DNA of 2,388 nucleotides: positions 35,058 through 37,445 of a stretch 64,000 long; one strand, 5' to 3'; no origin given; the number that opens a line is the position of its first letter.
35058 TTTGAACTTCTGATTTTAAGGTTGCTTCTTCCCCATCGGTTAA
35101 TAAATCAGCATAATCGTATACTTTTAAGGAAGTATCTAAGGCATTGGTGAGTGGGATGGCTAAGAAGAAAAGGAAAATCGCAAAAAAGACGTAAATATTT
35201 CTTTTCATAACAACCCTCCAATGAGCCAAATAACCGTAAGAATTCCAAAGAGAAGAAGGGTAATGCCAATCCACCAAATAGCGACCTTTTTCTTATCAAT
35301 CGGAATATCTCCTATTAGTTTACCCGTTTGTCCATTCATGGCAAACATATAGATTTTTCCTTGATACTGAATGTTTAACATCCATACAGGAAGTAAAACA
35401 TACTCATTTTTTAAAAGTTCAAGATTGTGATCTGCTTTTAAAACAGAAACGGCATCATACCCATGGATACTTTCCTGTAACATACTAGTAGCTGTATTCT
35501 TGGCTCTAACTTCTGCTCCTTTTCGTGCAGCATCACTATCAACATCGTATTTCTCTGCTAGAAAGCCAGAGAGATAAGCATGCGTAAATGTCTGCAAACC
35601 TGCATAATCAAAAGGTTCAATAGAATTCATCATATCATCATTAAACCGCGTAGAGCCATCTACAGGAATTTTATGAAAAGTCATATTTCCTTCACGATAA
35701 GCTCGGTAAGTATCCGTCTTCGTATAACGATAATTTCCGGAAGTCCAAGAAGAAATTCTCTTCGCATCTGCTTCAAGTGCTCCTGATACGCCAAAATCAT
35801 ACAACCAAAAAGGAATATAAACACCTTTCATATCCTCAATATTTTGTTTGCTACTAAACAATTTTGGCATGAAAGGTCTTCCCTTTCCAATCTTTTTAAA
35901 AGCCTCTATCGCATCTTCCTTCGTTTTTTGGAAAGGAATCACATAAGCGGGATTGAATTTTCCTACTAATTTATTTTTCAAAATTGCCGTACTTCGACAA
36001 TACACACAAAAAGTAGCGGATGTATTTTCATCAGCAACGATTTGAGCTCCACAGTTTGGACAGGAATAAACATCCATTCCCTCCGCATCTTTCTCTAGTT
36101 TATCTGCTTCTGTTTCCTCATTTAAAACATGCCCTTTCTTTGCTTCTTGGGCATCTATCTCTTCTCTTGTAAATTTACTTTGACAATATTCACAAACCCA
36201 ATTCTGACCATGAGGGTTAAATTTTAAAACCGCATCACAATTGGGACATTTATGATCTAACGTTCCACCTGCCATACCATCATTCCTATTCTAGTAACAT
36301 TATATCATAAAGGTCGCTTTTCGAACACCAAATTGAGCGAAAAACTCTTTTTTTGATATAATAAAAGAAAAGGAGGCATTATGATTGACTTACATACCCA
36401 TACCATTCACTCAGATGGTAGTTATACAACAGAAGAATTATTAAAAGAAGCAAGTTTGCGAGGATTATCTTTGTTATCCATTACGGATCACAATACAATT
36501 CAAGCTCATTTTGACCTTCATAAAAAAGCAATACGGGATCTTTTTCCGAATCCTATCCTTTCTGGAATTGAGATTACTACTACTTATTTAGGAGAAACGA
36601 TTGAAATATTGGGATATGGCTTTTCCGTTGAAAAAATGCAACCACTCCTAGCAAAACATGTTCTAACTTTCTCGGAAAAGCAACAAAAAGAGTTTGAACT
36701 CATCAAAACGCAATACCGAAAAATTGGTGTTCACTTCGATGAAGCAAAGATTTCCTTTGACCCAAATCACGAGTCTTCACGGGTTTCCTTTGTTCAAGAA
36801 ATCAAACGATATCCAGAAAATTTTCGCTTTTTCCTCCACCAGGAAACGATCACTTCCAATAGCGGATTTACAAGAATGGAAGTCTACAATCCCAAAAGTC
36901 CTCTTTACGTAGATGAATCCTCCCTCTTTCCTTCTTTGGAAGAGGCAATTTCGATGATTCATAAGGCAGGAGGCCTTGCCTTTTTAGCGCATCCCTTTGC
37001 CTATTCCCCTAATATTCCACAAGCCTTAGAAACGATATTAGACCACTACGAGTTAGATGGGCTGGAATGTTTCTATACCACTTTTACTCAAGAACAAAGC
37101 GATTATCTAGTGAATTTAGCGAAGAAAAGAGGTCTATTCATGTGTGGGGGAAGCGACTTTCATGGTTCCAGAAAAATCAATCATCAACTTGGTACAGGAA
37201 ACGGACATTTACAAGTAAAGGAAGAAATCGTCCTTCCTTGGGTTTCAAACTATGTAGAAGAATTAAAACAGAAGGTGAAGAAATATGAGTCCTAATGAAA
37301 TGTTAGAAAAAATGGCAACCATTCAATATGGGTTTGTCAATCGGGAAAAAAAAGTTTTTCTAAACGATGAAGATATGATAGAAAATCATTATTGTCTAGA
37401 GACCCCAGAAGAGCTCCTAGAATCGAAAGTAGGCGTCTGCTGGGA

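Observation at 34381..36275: Translationally coupled double zinc-ribbon membrane protein + TPM-domain protein pair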

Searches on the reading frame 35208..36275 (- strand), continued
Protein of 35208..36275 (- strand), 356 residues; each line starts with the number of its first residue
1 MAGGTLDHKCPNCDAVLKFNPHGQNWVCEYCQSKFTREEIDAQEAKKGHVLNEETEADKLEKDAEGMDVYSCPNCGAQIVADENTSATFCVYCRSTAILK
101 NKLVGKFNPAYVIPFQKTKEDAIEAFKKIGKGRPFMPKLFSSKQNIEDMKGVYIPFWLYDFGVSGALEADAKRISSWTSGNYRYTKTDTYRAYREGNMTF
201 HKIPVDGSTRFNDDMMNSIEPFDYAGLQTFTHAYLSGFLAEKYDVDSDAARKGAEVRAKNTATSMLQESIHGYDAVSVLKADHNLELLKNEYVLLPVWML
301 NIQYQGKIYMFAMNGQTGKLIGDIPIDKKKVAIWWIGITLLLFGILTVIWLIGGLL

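Call 55: search_protein_families(library=pfam, proteins=[L017:5803-6978:+, L087:1765-3519:+, L059:1885-2376:+, L029:6598-7695:+, L024:3340-3990:-, L078:8107-8826:+, L040:5589-6983:+, L011:7405-9633:+, L014:8758-11007:+, L041:8503-10893:+], max_evalue=0.001)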
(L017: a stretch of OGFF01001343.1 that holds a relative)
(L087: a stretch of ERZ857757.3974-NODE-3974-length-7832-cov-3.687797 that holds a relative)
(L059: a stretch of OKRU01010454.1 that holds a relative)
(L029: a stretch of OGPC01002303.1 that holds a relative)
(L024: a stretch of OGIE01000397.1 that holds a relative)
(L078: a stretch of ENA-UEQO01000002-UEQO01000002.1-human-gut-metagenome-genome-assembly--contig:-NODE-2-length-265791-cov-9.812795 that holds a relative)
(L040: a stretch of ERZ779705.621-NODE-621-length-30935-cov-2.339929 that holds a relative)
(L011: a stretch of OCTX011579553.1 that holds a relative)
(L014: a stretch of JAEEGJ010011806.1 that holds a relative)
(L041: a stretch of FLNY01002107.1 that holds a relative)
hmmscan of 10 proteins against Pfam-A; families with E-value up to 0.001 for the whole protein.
L017:5803-6978:+ (391 aa): 7 families
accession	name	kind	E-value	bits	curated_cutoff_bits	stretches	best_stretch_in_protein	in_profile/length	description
PF13421.11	Band_7_1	-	6.5e-21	75.4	24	1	41-266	8-205/211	SPFH domain-Band 7 family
PF13248.11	Zn_ribbon_3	-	4.7e-10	39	27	1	366-390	2-26/26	zinc-ribbon domain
PF13240.11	Zn_Ribbon_1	-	2.1e-08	34.2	25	1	368-390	1-23/23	zinc-ribbon domain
PF12773.13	DZR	-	5.7e-08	33.2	27.3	1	344-387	1-45/45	Double zinc ribbon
PF17032.10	Zn_ribbon_15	-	5.3e-05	24.4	28.9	0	366-387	52-73/73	zinc-ribbon family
PF24460.1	DUF7575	-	7.3e-05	22.5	28.5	0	367-390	4-27/28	Domain of unknown function (DUF7575)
PF24463.1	DUF7577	-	0.00045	20.2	28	1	366-390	2-26/27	Domain of unknown function (DUF7577)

L087:1765-3519:+ (584 aa): 3 families
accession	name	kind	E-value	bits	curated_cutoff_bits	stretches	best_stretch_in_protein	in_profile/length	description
PF13240.11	Zn_Ribbon_1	-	1.7e-07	31.2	25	1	4-25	2-23/23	zinc-ribbon domain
PF12773.13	DZR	-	9.9e-05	22.9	27.3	1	4-26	1-23/45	Double zinc ribbon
PF13248.11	Zn_ribbon_3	-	0.00036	20.3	27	1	1-24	2-25/26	zinc-ribbon domain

L059:1885-2376:+ (163 aa): 0 families

L029:6598-7695:+ (365 aa): 1 family
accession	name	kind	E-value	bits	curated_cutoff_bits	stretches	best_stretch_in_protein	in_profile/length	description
PF03601.19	Cons_hypoth698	-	1.9e-77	260.6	24.5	1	30-337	2-302/304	Conserved hypothetical protein 698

L024:3340-3990:- (216 aa): 2 families
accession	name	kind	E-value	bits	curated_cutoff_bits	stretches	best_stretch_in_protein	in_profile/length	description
PF02581.23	TMP-TENI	-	2.3e-66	223.1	27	1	16-196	1-180/180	Thiamine monophosphate synthase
PF01791.15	DeoC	-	0.00043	20.4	23.8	1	32-183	80-208/229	DeoC/LacD family aldolase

L078:8107-8826:+ (239 aa): 0 families

L040:5589-6983:+ (464 aa): 1 family
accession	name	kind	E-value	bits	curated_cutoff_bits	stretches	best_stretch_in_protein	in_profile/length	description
PF13421.11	Band_7_1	-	3.3e-18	66.5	24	1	52-275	8-206/211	SPFH domain-Band 7 family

L011:7405-9633:+ (742 aa): 6 families
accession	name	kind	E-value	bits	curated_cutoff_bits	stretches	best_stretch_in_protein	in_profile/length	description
PF01580.24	FtsK_SpoIIIE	-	1.8e-65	220.9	24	1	372-568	2-220/221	FtsK/SpoIIIE family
PF17854.6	FtsK_alpha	-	9.2e-32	109.7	22.9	1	264-364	1-101/101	FtsK alpha domain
PF09397.16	FtsK_gamma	-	1.1e-27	95.9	30.6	1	674-734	2-62/63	Ftsk gamma domain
PF12846.13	AAA_10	-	2.4e-07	30.6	27.5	1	406-451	19-60/362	AAA-like domain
PF13491.11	FtsK_4TM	-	0.00014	22.1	23.1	1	36-177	47-167/171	4TM region of DNA translocase FtsK/SpoIIIE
PF01935.23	DUF87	-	0.00061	20.4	23.2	0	408-449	23-61/220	Helicase HerA, central domain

L014:8758-11007:+ (749 aa): 2 families
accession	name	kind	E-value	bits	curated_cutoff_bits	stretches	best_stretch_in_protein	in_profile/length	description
PF01136.24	Peptidase_U32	-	3.1e-92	308.5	22.4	1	93-315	2-231/233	Peptidase family U32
PF12392.13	DUF3656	-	6.7e-22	78.7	22.1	1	402-519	1-109/109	Collagenase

L041:8503-10893:+ (796 aa): 13 families
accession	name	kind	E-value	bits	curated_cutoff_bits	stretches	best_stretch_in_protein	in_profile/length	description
PF05362.19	Lon_C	-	5.9e-84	281.2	21.1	1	570-772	2-204/205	Lon protease (S16) C-terminal proteolytic domain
PF02190.22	LON_substr_bdg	-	1.8e-44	152.5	28.7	1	9-202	1-199/200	ATP-dependent protease La (LON) substrate-binding domain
PF00004.35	AAA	-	2.4e-25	89.9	21.2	1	353-491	1-127/131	ATPase family associated with various cellular activities (AAA)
PF22667.2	Lon_lid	-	5.1e-20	71.3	27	1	514-566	1-53/57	Lon protease AAA+ ATPase lid domain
PF07728.20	AAA_5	-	4.3e-11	43.4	22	1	353-487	2-139/139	AAA domain (dynein-related subfamily)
PF13541.12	ChlI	-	1e-07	32.3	27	1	613-740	1-121/121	Subunit ChlI of Mg-chelatase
PF13191.12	AAA_16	-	5.7e-06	27.4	32.6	1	340-386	14-60/167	AAA ATPase domain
PF07726.17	AAA_3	-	1.3e-05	25.5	27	1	354-461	3-101/131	ATPase family associated with various cellular activities (AAA)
PF08298.17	AAA_PrkA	-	9e-05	22.1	25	1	320-377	56-112/358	PrkA AAA domain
PF13401.12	AAA_22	-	9.9e-05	23.1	27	0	349-429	4-96/130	AAA domain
PF07724.20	AAA_2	-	0.00012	22.6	27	1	353-474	6-124/166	AAA domain (Cdc48 subfamily)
PF07693.20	KAP_NTPase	-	0.00046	20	20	0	336-442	5-48/293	KAP family P-loop domain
PF13173.12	AAA_14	-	0.0005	20.5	27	0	350-430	2-75/129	AAA domain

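Call 60: find_encoding_contigs(protein=window:35208-36275:-, flank=3000, max_places=3)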
Protein window:35208-36275:- (356 aa): 5 contigs read that carry it; 2 places shown.
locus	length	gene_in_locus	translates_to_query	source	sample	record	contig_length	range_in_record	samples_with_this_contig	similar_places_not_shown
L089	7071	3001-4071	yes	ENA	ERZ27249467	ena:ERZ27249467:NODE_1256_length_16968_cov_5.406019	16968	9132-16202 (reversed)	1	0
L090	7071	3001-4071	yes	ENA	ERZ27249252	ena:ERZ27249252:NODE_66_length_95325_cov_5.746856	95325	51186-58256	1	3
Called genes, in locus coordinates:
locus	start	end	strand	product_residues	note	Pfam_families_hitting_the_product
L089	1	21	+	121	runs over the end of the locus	PF06265:YutD-like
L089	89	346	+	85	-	PF06949:DUF1292 (weak)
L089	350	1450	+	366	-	-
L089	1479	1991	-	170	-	-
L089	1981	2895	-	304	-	PF02811:PHP (weak)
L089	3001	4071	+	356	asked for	PF08271:Zn_Ribbon_TF (faint)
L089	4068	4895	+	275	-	PF04536:TPM_phosphatase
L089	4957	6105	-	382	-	PF05636:HIGH_NTase1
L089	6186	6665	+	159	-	PF02620:YceD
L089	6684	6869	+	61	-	PF01783:Ribosomal_L32p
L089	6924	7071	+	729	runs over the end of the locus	-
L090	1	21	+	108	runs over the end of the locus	PF06265:YutD-like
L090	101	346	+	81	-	PF06949:DUF1292 (weak)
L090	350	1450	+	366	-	-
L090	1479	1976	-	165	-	-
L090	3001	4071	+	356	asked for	PF08271:Zn_Ribbon_TF (faint)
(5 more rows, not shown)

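Call 61: find_encoding_contigs(protein=P0021, flank=8000, max_places=3)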
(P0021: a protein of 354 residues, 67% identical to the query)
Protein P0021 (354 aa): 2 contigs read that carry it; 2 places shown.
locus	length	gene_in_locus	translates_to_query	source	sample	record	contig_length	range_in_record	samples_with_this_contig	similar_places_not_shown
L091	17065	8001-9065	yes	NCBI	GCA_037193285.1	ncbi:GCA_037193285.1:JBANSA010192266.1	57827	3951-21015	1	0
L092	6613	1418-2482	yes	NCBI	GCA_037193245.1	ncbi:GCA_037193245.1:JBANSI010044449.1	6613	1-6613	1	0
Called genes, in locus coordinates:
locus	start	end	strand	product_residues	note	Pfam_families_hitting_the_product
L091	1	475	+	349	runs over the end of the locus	PF03462:PCRF, PF00472:RF-1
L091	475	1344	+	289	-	PF02588:YitT_membrane, PF19700:DUF6198, PF10035:DUF2179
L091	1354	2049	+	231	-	PF02463:SMC_N (faint), PF00005:ABC_tran, PF20720:nSTAND3 (faint), PF13304:AAA_21 (faint)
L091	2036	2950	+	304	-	PF18075:FtsX_ECD, PF02687:FtsX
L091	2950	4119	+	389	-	-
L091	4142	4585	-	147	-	PF00571:CBS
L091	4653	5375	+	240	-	PF09560:Spore_YunB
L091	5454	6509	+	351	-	-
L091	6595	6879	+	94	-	PF06265:YutD-like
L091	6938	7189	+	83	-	PF06949:DUF1292 (weak)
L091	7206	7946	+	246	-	-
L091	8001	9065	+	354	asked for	-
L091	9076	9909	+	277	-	PF04536:TPM_phosphatase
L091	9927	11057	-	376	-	PF05636:HIGH_NTase1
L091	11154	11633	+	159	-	PF02620:YceD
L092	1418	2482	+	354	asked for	-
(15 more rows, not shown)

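Call 63: search_solved_structures(query=A2, max_evalue=1)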
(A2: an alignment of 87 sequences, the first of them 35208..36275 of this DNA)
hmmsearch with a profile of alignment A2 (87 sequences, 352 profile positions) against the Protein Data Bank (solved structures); distinct sequences matched with E-value up to 1: 42.
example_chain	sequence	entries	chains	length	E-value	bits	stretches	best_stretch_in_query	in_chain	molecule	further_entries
4qiw_P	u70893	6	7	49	0.00093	21.4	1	65-99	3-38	DNA-directed RNA polymerase subunit P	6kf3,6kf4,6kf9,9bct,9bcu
36ro_P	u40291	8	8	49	0.017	17.3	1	67-99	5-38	DNA-directed RNA polymerase subunit Rpo12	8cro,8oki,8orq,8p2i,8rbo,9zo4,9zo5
1pft_A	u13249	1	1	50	0.019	17.1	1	4-37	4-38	TFIIB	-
9vtg_Lq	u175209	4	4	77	0.023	16.9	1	54-96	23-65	60S ribosomal protein L37a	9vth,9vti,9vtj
1vd4_A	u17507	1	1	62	0.038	16.1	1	4-40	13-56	Transcription initiation factor IIE, alpha subunit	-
9bh5_Cp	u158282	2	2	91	0.07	15.3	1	56-95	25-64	Large ribosomal subunit protein eL43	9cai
1vq4_Z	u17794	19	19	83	0.071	15.2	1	5-37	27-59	50S ribosomal protein L37Ae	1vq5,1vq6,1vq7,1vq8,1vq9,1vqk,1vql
3g4s_Z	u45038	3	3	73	0.074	15.2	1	5-34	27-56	50S ribosomal protein L37Ae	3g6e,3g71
1s72_Z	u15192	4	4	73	0.074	15.2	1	5-34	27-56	50S ribosomal protein L37Ae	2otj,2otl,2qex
3cpw_Y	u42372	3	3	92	0.085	15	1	5-36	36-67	50S ribosomal protein L37Ae | RPL37AE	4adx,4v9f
2qa4_Z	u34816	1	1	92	0.086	15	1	5-36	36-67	50S ribosomal protein L37Ae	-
2ee8_A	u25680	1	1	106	0.11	14.6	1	19-82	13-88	Protein odd-skipped-related 2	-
3cc2_Z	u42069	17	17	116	0.12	14.5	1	5-34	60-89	50S ribosomal protein L37Ae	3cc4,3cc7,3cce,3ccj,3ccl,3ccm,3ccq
7ob9_I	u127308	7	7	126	0.14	14.3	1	8-74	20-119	DNA-directed RNA polymerase I subunit RPA12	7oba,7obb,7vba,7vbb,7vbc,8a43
8byq_W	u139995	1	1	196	0.2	13.8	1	4-43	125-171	General transcription factor IIE subunit 1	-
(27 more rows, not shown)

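Call 64: fold_search(model_id=the predicted structure, library=pdb)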
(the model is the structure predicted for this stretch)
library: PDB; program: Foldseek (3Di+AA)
matches with E <= 10: 326; with E <= 0.001: 0
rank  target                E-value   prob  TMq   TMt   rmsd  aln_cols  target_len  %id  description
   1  3b07_A                7.3e-02  0.04  0.09  0.10  23.7       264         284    9  Crystal structure of octameric pore form of gamma-hemolysin from Staphylococcus aureus (released 2011-10-12)
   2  4h56_A                9.0e-02  0.03  0.07  0.09  25.0       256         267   10  Crystal structure of the Clostridium perfringens NetB toxin in the membrane inserted form (released 2012-12-26)
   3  7yl9_H                1.5e-01  0.05  0.07  0.05  22.5       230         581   10  Cryo-EM structure of complete transmembrane channel E289A mutant Vibrio cholerae Cytolysin (released 2022-08-31)
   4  8c27_A                2.7e-01  0.10  0.09  0.16  15.1       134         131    8  Domain 3 of Group B Streptococcus pilus protein as scaffold for the display of foreign epitopes (released 2024-01-10)
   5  9rsu_A                3.0e-01  0.03  0.09  0.10  23.7       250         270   10  NetF pore structure (released 2026-02-18)
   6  4r7x_A                3.2e-01  0.06  0.07  0.14  19.2       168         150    6  Crystal structure of N-lobe of human ARRDC3(1-180) (released 2014-10-01)
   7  3qtd_B                3.6e-01  0.02  0.07  0.06  27.3       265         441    7  Crystal structure of putative modulator of gyrase (PmbA) from Pseudomonas aeruginosa PAO1 (released 2011-03-30)
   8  7ah9_5G               4.0e-01  0.01  0.07  0.05  28.3       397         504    9  Substrate-engaged type 3 secretion system needle complex from Salmonella enterica typhimurium - SpaR state 1 (released 2021-03-17)
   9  5i2s_A                5.3e-01  0.04  0.09  0.08  16.0       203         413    8  PREFUSION FORM OF THE VESICULAR STOMATITIS VIRUS GLYCOPROTEIN G ECTODOMAIN (released 2016-03-02)
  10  3qtd_A                5.3e-01  0.02  0.07  0.06  26.5       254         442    8  Crystal structure of putative modulator of gyrase (PmbA) from Pseudomonas aeruginosa PAO1 (released 2011-03-30)
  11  5cl2_A                5.6e-01  0.03  0.08  0.11  23.4       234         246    6  Crystal structure of Spo0M, sporulation control protein, from Bacillus subtilis. (released 2015-12-16)
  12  3o44_A                6.2e-01  0.04  0.09  0.06  22.6       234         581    7  Crystal Structure of the Vibrio cholerae Cytolysin (HlyA) Heptameric Pore (released 2011-04-20)
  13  5cl2_B                6.2e-01  0.02  0.07  0.10  24.4       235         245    6  Crystal structure of Spo0M, sporulation control protein, from Bacillus subtilis. (released 2015-12-16)
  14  7q9y_A                6.2e-01  0.01  0.08  0.09  24.6       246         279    8  Cryo-EM structure of the octameric pore of Clostridium perfringens beta-toxin. (released 2022-10-19)
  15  7obb_I                6.6e-01  0.16  0.10  0.28  27.9       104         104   22  Cryo-EM structure of human RNA Polymerase I Open Complex (released 2021-12-08)
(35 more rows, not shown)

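Call 65: search_protein_families(library=padloc, proteins=[window:35208-36275:-], max_evalue=0.01)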
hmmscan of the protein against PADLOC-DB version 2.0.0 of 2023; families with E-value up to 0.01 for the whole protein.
window:35208-36275:- (356 aa): 1 family
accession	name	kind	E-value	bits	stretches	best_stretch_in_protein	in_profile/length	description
PDLC05059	PDC-S64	-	5e-05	20.4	1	9-96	201-289/339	-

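Call 66: search_protein_families(library=phrogs, proteins=[window:35208-36275:-], max_evalue=0.01)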
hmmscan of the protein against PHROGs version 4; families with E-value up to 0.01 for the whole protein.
window:35208-36275:- (356 aa): 4 families
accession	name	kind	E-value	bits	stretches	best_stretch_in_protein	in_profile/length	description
phrog_4875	-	unknown function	0.00025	22.1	0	71-102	14-45/77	-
phrog_4852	-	unknown function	0.0018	19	0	7-51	13-55/194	-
phrog_9188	-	unknown function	0.0076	17.4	0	6-36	37-65/70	-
phrog_8315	-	unknown function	0.0093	17.2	1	7-44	7-43/62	-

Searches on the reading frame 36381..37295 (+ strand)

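Call 4: search_protein_families(library=pfam, proteins=[window:36381-37295:+], max_evalue=0.1)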
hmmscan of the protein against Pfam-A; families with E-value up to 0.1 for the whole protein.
window:36381-37295:+ (304 aa): 2 families
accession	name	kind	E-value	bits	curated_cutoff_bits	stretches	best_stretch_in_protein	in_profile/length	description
PF02811.25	PHP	-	1.1e-07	32.7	26.4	1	3-68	1-66/164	PHP domain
PF00680.25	RdRP_1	-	0.041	13.1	23.9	1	95-174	343-417/450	Viral RNA-dependent RNA polymerase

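Call 5: search_protein_families(library=ncbifam, proteins=[window:36381-37295:+], max_evalue=0.1)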
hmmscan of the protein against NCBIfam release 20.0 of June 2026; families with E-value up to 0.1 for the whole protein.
window:36381-37295:+ (304 aa): 15 families
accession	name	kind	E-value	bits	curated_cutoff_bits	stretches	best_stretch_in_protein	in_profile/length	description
NF047791.1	RNaseRnm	equivalog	1.3e-27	96.7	375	1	2-263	3-252/275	RNase RNM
NF041577.1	nside_bi_sphtase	equivalog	1.1e-26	93.6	400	1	2-272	4-261/276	3',5'-nucleoside bisphosphate phosphatase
NF038032.1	CehA_McbA_metalo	domain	2.1e-17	63.5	80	2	2-71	5-72/315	CehA/McbA family metallohydrolase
NF041661.1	Cycl_ph_dihydrol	equivalog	1.7e-13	50.5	500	2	3-81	1-79/259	phosphoribosyl 1,2-cyclic phosphate 1,2-diphosphodiesterase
NF006251.0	PRK08392.1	equivalog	2.2e-07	30.6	212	1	1-40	1-40/216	hypothetical protein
NF006702.0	PRK09248.1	domain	2.6e-07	30.4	264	1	2-39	5-43/246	PHP domain-containing protein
NF004981.0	PRK06361.1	equivalog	3.2e-07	29.9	117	1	1-66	1-72/217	histidinol phosphate phosphatase domain-containing protein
NF045780.1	TrlF_fam_ATP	equivalog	1.4e-06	27.4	350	1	3-78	9-94/944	TrlF family AAA-like ATPase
NF006375.0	PRK08609.1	equivalog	3.6e-05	22.5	426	1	3-39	338-374/571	DNA polymerase/3'-5' exonuclease PolX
TIGR01856.1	hisJ_fam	subfamily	0.0003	20.6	90.2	1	2-267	1-244/252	histidinol-phosphatase HisJ family protein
TIGR01405.1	polC_Gram_pos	equivalog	0.0043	14.8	1043.45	1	3-53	108-158/1211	DNA polymerase III subunit alpha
NF005928.0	PRK07945.1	equivalog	0.0083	15.5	250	1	3-38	101-136/337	PHP domain-containing protein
NF005298.0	PRK06826.1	equivalog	0.018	12.7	1260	1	2-60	6-65/1151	DNA polymerase III subunit alpha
NF001688.0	PRK00448.1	equivalog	0.018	12.6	873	1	3-50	340-389/1445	PolC-type DNA polymerase III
NF004226.0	PRK05673.1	equivalog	0.069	11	1002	1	2-52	7-59/1146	DNA polymerase III subunit alpha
